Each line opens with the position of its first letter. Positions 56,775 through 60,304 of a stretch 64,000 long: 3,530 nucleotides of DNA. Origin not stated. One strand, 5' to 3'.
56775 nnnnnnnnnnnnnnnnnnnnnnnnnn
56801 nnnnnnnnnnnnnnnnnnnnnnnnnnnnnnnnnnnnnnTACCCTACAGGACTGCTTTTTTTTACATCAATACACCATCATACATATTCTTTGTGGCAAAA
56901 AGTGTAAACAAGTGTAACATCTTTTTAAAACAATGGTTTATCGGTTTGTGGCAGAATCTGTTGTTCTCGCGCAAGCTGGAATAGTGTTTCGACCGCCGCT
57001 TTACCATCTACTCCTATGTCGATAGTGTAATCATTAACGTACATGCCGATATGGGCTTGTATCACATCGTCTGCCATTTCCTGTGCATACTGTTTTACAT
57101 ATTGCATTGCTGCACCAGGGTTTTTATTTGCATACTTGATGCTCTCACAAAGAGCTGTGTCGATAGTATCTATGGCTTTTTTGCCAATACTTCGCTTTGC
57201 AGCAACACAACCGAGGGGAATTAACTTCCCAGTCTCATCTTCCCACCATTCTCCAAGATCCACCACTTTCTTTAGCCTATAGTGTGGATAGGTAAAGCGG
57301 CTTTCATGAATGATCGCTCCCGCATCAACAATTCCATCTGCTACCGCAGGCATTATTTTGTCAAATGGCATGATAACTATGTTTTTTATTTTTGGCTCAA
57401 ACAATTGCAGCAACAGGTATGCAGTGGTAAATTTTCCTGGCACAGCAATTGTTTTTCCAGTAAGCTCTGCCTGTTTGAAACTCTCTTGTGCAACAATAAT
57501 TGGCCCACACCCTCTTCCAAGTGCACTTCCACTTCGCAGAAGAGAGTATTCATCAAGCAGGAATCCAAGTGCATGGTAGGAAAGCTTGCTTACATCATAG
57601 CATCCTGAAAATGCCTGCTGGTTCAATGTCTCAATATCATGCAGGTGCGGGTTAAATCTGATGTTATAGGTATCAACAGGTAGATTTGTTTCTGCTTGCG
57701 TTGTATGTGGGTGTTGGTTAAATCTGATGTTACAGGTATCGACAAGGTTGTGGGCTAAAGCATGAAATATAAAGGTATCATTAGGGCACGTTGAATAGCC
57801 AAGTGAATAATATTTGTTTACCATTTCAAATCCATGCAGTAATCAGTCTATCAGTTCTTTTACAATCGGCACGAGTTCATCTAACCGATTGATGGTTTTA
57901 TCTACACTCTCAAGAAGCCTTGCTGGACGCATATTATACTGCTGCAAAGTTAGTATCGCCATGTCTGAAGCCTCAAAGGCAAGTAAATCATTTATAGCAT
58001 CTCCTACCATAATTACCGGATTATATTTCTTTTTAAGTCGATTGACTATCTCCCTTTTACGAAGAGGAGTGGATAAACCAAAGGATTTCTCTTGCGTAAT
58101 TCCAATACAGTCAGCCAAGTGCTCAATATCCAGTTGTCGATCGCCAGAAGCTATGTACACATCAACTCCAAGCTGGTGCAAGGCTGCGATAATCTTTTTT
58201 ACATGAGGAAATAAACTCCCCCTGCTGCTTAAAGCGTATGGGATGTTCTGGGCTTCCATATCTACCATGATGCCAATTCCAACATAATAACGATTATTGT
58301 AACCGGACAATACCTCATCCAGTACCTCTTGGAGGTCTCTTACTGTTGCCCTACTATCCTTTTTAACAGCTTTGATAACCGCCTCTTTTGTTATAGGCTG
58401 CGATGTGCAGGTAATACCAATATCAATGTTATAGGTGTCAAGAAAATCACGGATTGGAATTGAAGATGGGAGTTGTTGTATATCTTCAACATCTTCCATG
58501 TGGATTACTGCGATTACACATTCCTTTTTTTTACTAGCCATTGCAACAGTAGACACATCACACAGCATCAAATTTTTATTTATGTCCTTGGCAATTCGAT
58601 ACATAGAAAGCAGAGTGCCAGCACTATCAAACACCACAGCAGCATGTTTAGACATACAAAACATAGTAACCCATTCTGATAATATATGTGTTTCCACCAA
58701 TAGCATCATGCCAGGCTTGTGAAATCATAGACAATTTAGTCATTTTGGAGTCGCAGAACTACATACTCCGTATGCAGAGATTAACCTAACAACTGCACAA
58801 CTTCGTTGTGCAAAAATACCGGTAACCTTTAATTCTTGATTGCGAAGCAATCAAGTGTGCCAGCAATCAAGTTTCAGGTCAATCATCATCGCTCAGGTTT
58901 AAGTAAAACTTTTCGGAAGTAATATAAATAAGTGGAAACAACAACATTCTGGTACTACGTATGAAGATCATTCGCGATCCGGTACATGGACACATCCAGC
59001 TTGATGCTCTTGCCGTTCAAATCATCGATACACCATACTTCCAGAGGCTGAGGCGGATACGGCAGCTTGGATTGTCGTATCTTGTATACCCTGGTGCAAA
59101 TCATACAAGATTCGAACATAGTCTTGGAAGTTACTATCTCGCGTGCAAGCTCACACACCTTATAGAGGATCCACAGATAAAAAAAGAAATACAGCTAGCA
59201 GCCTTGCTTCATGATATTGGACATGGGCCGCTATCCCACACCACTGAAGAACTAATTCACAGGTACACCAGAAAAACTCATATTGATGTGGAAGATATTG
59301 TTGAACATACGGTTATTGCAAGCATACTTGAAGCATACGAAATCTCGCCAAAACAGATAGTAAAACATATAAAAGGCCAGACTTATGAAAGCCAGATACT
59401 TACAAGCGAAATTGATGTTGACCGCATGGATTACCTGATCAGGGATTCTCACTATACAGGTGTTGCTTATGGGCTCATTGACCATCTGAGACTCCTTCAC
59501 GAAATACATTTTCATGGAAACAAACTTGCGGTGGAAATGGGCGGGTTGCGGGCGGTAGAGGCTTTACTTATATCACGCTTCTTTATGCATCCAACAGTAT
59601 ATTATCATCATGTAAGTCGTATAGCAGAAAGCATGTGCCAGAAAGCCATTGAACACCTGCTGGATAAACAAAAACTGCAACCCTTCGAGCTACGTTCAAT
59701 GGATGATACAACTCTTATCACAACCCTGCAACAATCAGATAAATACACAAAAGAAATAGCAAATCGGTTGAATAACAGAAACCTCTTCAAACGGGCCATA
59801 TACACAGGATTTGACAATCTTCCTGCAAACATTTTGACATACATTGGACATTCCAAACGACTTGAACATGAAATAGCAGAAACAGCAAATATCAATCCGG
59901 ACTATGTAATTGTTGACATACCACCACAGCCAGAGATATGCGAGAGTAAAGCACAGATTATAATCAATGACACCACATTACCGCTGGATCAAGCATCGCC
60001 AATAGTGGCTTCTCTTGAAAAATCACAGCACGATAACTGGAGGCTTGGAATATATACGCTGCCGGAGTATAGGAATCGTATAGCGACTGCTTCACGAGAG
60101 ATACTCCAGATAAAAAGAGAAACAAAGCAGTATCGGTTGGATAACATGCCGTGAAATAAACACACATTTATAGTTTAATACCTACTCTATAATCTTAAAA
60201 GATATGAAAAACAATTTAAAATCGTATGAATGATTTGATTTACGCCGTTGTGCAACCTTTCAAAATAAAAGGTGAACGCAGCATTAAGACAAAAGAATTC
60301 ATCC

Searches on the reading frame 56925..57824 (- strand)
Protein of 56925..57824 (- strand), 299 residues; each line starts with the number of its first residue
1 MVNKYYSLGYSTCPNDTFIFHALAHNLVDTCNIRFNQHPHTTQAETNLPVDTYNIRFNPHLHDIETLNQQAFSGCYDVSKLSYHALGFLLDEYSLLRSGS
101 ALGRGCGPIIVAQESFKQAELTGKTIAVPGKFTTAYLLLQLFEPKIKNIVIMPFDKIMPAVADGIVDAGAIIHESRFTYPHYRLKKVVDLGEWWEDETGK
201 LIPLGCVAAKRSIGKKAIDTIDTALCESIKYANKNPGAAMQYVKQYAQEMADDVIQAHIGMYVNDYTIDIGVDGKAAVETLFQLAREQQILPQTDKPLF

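Call 16: search_protein_families(library=pfam, proteins=[window:56925-57824:-])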
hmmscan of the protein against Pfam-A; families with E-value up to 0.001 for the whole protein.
window:56925-57824:- (299 aa): 1 family
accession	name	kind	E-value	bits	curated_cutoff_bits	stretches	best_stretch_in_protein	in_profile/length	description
PF02621.19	VitK2_biosynth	-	1.3e-73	248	26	1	7-287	2-252/252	Menaquinone biosynthesis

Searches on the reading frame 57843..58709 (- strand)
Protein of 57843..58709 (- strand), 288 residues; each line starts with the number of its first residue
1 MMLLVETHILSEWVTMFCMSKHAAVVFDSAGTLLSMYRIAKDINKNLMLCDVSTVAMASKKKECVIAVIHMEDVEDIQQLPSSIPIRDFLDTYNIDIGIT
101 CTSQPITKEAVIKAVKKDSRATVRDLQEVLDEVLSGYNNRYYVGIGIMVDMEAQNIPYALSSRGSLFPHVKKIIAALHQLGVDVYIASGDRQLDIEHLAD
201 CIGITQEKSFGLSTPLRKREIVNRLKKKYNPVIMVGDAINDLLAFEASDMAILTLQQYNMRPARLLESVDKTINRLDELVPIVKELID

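Call 16: search_protein_families(library=pfam, proteins=[window:57843-58709:-])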
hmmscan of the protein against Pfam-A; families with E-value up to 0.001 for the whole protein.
window:57843-58709:- (288 aa): 1 family
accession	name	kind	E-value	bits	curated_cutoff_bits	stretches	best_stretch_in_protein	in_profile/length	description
PF00702.32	Hydrolase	-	2.4e-16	61.2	26.4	1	24-248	3-190/191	haloacid dehalogenase-like hydrolase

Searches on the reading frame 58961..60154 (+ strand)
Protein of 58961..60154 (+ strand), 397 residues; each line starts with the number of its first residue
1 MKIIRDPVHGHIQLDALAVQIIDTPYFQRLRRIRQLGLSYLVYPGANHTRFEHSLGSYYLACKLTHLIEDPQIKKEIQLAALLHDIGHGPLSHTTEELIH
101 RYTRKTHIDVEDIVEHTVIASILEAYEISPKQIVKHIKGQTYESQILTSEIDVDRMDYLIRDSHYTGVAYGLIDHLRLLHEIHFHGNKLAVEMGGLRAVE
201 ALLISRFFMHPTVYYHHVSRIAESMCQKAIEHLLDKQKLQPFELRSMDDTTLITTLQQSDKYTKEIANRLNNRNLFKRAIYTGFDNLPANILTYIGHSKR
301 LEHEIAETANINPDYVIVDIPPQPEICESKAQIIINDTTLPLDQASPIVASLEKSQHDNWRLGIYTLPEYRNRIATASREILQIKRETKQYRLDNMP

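Call 16: search_protein_families(library=pfam, proteins=[window:58961-60154:+])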
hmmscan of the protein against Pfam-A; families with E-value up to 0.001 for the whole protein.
window:58961-60154:+ (397 aa): 2 families
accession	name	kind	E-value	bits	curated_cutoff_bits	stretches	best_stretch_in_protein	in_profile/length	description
PF19276.4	HD_assoc_2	-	3.3e-79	265.9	23.1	1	173-392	1-221/222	HD associated region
PF01966.28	HD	-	4.1e-10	40.4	22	1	50-161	1-115/116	HD domain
